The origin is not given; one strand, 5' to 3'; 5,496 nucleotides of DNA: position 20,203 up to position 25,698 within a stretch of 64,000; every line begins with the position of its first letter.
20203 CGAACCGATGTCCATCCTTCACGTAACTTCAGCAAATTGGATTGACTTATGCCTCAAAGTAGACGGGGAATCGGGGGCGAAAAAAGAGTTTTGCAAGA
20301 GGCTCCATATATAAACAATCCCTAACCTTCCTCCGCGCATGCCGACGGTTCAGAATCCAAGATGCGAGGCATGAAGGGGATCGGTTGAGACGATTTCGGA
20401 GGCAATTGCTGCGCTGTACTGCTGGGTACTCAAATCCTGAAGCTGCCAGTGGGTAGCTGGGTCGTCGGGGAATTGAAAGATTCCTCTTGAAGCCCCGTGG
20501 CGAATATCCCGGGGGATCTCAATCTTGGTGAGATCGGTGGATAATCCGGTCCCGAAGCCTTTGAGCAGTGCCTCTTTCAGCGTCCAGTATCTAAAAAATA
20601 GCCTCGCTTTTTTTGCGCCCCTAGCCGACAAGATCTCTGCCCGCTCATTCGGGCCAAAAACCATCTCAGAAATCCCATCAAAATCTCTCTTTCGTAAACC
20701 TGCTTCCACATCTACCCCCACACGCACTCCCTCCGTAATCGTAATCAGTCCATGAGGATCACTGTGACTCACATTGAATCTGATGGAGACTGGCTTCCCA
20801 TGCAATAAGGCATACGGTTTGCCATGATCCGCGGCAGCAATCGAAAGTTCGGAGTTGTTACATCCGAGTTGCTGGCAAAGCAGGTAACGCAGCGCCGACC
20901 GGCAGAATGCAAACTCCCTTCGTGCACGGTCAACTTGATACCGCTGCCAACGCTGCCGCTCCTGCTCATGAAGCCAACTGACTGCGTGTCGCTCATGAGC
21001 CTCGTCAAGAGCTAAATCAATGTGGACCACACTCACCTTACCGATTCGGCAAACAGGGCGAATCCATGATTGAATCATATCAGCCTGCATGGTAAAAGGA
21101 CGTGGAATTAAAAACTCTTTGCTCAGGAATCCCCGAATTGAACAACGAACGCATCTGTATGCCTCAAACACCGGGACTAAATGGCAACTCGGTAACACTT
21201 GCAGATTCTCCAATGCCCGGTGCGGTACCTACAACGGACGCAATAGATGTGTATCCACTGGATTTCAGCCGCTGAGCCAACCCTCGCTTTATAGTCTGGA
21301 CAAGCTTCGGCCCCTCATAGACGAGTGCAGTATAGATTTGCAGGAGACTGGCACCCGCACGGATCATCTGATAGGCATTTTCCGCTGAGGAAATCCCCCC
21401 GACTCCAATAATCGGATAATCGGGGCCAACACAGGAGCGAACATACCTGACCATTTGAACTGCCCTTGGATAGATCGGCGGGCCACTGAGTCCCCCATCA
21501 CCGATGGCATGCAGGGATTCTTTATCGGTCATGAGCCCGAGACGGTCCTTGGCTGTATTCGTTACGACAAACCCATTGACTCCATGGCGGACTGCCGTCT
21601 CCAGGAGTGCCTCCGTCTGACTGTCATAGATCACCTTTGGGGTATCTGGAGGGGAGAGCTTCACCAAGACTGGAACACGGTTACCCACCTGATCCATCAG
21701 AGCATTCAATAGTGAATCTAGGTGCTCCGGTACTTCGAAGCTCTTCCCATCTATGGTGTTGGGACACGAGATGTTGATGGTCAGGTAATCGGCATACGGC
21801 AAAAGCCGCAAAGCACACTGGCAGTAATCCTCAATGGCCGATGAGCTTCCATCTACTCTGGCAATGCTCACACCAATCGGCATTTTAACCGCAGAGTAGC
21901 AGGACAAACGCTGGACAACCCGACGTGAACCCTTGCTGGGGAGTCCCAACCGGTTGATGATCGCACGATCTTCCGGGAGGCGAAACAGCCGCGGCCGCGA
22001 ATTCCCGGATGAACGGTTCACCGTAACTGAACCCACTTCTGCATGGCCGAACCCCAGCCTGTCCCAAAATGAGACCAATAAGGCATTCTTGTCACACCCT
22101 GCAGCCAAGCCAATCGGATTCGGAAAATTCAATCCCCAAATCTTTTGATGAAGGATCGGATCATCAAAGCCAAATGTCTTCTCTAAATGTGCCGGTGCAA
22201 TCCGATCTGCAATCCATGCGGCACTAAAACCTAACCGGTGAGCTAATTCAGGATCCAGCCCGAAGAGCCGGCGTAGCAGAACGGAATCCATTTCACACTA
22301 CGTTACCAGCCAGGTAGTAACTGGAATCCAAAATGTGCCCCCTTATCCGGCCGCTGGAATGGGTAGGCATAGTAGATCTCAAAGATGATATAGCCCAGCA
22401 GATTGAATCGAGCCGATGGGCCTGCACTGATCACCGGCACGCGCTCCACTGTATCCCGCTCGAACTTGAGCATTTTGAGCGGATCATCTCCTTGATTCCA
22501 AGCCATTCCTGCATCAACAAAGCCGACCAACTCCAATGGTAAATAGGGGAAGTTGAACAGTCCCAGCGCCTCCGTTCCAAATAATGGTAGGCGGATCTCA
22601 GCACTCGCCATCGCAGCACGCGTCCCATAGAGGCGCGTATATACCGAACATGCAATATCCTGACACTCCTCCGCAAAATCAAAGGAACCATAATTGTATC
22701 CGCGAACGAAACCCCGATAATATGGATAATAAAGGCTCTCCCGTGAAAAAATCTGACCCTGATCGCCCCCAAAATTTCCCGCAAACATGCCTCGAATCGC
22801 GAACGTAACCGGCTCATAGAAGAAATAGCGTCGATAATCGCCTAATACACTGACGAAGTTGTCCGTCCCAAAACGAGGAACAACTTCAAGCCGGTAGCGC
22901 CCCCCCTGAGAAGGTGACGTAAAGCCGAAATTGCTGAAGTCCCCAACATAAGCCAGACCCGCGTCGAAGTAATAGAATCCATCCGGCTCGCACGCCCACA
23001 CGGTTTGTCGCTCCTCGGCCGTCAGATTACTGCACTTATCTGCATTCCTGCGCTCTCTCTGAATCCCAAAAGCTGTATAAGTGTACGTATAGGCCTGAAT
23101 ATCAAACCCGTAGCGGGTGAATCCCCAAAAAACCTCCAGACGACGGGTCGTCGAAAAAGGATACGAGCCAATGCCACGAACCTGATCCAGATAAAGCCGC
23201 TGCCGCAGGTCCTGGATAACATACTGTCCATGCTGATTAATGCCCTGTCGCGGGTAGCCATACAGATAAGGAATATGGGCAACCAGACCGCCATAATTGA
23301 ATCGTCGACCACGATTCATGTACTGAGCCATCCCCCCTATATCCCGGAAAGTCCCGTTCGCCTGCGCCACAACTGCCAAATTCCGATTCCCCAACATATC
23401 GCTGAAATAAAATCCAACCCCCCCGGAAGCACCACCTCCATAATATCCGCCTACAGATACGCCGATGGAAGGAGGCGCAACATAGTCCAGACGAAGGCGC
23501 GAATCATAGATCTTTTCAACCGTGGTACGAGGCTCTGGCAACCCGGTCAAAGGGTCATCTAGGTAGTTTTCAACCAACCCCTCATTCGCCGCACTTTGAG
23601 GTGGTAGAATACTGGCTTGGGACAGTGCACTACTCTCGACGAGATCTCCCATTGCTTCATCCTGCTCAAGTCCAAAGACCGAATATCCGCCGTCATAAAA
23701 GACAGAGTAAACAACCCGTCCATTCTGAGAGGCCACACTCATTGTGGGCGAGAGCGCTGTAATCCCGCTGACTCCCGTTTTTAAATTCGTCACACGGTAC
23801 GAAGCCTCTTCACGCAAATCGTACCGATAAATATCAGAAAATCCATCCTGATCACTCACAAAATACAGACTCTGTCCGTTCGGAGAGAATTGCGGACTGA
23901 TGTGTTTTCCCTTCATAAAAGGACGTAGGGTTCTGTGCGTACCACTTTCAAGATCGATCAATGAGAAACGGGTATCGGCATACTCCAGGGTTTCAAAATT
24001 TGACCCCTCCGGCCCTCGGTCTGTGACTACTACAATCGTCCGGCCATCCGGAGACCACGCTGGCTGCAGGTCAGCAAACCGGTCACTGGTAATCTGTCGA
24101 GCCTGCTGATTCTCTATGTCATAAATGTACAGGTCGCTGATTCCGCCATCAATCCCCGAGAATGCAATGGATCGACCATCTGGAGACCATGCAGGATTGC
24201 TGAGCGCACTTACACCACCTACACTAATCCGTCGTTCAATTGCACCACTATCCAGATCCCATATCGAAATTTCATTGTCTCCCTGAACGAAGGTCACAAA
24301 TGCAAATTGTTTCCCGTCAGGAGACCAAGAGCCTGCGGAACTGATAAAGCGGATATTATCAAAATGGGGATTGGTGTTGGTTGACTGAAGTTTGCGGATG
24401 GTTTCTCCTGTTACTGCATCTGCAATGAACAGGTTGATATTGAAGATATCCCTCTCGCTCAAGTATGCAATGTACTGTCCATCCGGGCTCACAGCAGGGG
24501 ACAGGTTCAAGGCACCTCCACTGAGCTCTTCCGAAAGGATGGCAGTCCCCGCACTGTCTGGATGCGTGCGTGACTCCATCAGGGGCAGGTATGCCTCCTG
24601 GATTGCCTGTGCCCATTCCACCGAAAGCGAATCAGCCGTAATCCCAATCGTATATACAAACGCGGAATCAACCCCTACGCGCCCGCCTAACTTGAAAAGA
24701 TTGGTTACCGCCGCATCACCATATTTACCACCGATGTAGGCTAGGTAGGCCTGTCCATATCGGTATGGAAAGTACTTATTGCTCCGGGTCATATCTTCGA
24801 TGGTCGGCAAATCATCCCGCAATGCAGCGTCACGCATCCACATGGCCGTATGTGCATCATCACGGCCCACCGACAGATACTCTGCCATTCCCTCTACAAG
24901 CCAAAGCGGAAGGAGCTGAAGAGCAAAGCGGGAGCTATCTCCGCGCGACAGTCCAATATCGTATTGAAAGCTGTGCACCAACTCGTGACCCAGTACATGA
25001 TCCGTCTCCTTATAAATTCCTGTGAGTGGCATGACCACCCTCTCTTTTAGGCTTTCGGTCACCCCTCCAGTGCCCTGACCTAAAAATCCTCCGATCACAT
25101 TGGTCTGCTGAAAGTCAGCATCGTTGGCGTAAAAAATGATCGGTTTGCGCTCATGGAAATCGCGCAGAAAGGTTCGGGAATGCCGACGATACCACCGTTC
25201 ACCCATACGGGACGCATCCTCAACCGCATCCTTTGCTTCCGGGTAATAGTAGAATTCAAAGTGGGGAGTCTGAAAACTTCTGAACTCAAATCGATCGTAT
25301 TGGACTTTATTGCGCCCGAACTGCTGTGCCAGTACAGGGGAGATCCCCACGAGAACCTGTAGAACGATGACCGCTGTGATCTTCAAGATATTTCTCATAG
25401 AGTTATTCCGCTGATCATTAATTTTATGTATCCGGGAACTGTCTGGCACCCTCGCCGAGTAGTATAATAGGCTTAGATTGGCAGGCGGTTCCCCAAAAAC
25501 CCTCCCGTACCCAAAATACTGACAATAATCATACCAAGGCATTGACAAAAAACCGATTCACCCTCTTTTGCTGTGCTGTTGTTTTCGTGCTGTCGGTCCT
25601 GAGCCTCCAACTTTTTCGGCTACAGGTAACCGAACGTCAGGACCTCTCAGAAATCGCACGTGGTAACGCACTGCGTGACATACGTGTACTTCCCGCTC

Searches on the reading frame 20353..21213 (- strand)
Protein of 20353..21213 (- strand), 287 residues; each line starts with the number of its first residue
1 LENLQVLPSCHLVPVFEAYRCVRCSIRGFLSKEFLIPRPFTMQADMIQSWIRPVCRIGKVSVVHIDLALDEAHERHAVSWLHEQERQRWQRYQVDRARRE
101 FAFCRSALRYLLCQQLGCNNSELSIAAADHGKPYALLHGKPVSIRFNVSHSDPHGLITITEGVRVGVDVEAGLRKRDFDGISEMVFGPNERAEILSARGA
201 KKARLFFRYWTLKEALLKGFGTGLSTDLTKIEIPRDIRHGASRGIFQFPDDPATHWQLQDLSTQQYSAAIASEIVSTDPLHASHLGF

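Call 79: search_protein_families(library=pfam, proteins=[window:20353-21213:-], max_evalue=0.00001)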
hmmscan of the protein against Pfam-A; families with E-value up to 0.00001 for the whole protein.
window:20353-21213:- (287 aa): 2 families
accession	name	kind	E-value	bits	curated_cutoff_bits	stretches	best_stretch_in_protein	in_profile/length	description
PF01648.25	ACPS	-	4.4e-20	72.2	25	1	164-271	1-111/111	4'-phosphopantetheinyl transferase superfamily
PF22624.1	AASDHPPT_N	-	2.1e-08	34.7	27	1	75-152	11-90/100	4'-phosphopantetheinyl transferase, N-terminal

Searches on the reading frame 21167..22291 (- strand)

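Call 73: search_protein_families(library=pfam, proteins=[window:21167-22291:-], max_evalue=0.00001)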
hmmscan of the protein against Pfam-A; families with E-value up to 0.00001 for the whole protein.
window:21167-22291:- (375 aa): 1 family
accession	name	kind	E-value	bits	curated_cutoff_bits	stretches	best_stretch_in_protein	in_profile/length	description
PF01180.27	DHO_dh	-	1.8e-74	251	27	1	47-342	2-291/291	Dihydroorotate dehydrogenase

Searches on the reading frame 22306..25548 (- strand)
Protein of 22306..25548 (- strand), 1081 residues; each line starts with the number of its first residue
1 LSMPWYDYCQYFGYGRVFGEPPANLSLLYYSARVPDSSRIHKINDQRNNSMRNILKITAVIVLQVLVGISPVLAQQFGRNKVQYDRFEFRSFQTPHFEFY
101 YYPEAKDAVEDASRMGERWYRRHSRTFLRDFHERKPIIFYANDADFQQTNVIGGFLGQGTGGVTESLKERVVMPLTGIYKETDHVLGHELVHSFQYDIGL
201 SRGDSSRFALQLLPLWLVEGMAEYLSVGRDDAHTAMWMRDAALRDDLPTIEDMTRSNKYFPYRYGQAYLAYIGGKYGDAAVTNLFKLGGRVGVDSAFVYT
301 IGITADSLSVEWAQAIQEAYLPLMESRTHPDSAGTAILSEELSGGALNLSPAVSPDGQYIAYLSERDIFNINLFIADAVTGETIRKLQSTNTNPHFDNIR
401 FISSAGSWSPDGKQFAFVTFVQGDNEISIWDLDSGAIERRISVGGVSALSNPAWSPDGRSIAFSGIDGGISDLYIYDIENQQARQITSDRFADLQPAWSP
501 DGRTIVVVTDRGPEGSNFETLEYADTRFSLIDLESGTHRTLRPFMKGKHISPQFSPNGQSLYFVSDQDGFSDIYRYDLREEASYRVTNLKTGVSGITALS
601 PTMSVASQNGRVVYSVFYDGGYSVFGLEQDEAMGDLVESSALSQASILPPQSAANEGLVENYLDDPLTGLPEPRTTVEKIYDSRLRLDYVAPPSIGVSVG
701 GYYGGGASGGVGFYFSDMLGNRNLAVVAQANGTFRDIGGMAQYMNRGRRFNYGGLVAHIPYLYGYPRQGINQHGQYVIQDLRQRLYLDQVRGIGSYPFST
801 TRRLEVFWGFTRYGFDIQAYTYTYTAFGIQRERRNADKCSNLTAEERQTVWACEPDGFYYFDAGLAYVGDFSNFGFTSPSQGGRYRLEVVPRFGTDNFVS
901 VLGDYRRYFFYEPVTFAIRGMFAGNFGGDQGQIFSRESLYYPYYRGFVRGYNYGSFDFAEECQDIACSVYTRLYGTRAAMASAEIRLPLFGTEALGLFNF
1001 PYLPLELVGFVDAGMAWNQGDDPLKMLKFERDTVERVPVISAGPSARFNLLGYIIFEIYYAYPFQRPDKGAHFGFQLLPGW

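Call 73: search_protein_families(library=pfam, proteins=[window:22306-25548:-], max_evalue=0.00001)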
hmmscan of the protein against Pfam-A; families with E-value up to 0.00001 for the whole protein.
window:22306-25548:- (1081 aa): 3 families
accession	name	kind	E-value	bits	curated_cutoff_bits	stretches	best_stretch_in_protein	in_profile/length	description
PF07676.18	PD40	-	1.3e-29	102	20.9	1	550-575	12-38/38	WD40-like Beta Propeller Repeat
PF25174.1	Beta-prop_THOC3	-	1.6e-12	47.4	305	1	389-512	39-151/272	THOC3 beta-propeller domain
PF00930.27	DPPIV_N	-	8.1e-12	45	22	0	428-489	26-81/354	Dipeptidyl peptidase IV (DPP IV) N-terminal region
